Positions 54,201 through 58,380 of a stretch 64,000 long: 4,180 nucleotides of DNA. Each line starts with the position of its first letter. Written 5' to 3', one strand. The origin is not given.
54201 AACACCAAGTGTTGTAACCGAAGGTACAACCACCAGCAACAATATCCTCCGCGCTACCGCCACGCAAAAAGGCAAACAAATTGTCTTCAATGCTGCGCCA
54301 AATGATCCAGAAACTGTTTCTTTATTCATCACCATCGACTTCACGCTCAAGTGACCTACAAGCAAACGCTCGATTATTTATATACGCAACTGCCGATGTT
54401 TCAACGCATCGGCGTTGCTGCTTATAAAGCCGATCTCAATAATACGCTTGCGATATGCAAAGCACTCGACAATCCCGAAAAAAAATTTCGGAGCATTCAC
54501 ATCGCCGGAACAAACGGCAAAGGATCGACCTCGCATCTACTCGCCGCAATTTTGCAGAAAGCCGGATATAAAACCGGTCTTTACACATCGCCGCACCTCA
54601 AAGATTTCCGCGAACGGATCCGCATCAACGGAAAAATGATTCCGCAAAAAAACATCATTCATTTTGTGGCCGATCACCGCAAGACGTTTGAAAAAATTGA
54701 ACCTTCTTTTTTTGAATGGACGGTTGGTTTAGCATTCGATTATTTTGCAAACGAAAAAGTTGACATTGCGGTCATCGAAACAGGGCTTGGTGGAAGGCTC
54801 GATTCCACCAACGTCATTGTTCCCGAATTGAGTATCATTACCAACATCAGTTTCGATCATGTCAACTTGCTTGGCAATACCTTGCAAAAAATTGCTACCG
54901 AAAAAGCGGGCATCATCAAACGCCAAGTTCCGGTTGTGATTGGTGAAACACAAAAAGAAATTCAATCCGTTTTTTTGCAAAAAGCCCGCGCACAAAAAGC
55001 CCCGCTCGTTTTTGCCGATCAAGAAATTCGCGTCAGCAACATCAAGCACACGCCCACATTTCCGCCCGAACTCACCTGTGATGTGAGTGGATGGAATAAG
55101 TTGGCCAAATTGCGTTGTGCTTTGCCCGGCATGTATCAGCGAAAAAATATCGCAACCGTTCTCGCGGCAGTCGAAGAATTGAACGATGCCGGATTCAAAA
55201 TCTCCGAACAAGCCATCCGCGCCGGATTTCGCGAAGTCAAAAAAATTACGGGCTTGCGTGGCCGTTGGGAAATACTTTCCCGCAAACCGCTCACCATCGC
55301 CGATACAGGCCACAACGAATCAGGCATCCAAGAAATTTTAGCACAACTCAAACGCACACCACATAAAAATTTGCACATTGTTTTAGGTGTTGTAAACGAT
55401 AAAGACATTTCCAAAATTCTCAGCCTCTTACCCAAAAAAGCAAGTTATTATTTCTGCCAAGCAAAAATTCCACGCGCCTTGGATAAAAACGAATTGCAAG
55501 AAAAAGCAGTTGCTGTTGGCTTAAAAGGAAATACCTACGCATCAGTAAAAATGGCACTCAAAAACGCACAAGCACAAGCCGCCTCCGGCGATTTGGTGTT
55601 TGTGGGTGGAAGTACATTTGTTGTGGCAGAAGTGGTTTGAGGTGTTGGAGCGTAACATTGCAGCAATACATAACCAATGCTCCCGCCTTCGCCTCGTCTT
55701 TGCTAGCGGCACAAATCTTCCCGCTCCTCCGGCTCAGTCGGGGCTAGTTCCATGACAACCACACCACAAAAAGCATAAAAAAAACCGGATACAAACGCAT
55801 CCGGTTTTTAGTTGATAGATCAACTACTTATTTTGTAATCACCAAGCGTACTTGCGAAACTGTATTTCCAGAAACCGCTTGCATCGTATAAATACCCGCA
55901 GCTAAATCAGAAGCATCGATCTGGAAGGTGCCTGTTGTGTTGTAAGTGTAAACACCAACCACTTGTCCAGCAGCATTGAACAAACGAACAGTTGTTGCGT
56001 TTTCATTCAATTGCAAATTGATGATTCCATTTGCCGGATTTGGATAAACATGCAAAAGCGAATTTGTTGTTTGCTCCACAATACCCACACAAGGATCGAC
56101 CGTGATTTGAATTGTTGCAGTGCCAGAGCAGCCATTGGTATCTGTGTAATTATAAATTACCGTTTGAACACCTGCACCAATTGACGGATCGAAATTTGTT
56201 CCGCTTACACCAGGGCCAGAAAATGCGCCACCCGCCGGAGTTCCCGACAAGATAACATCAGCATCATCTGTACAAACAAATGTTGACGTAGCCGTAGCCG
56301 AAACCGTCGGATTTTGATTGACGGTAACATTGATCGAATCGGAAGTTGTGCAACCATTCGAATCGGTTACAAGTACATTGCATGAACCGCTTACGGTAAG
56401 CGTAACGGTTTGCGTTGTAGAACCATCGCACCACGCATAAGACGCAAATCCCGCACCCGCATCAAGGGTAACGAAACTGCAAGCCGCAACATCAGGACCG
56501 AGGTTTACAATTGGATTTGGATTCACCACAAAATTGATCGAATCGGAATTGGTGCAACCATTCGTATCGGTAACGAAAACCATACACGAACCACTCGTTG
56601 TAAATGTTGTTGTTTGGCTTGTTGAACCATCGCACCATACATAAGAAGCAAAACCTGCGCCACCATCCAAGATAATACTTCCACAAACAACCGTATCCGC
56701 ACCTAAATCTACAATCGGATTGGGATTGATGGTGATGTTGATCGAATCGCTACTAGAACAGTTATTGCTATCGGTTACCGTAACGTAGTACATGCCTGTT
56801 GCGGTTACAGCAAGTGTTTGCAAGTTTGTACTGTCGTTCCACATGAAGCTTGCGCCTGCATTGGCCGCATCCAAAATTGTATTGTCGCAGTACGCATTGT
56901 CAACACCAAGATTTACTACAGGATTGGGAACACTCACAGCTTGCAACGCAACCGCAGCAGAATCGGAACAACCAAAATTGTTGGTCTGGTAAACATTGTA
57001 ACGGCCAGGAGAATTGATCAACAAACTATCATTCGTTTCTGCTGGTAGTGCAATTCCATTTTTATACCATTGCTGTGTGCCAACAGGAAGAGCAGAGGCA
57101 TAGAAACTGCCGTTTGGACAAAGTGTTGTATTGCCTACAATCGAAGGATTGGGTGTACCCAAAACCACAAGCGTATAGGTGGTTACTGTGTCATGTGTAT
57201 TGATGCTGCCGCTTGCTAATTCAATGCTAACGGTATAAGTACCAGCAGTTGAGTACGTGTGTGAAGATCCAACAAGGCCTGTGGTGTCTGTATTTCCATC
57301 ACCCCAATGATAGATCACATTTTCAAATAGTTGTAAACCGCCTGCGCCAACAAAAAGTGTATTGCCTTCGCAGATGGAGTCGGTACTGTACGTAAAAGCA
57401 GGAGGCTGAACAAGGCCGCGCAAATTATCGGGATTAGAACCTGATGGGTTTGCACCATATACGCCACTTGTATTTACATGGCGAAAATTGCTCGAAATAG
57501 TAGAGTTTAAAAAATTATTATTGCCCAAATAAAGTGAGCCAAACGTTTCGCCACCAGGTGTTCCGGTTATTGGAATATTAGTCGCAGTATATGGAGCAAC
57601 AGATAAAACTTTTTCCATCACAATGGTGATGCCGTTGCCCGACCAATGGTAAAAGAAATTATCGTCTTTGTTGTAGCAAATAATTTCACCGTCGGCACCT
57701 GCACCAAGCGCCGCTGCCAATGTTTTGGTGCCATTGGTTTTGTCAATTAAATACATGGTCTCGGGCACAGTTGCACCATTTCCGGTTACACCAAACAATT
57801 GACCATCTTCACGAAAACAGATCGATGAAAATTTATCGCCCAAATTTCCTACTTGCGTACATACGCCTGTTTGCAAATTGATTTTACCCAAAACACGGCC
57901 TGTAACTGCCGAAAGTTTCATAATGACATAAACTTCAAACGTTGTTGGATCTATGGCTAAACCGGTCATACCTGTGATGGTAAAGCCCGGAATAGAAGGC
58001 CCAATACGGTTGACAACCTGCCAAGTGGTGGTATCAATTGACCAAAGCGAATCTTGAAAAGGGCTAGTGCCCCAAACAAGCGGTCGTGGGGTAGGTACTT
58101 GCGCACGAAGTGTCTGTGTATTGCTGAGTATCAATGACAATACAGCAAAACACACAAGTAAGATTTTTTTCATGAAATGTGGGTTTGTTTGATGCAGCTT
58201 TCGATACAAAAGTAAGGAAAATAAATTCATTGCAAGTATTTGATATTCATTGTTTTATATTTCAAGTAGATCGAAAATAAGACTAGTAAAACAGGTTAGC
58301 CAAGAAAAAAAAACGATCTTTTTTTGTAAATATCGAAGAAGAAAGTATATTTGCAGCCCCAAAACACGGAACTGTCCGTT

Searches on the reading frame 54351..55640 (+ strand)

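Call 69: search_protein_families(library=pfam, proteins=[window:54351-55640:+], max_evalue=0.00001)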
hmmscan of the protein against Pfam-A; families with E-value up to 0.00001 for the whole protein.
window:54351-55640:+ (429 aa): 2 families
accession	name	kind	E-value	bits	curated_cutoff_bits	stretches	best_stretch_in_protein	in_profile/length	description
PF02875.26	Mur_ligase_C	-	1.6e-15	58.5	28.4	1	304-421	1-126/127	Mur ligase, glutamate ligase domain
PF08245.18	Mur_ligase_M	-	6e-15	56.2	24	1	51-274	1-200/200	Mur ligase middle domain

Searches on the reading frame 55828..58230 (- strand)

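Call 40: search_protein_families(library=pfam, proteins=[window:55828-58230:-], max_evalue=0.00001)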
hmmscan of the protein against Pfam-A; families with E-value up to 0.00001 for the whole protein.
window:55828-58230:- (800 aa): 1 family
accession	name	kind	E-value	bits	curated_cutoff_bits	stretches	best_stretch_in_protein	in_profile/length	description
PF18962.6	Por_Secre_tail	-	6.3e-14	52.5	27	1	728-798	1-75/75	Secretion system C-terminal sorting domain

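Call 41: search_protein_families(library=ncbifam, proteins=[window:55828-58230:-], max_evalue=0.00001)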
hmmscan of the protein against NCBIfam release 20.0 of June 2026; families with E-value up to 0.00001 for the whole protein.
window:55828-58230:- (800 aa): 1 family
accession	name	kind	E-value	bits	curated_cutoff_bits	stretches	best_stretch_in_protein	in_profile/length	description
TIGR04183.1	Por_Secre_tail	domain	2.5e-12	46.6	23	1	728-798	1-71/72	T9SS type A sorting domain-containing protein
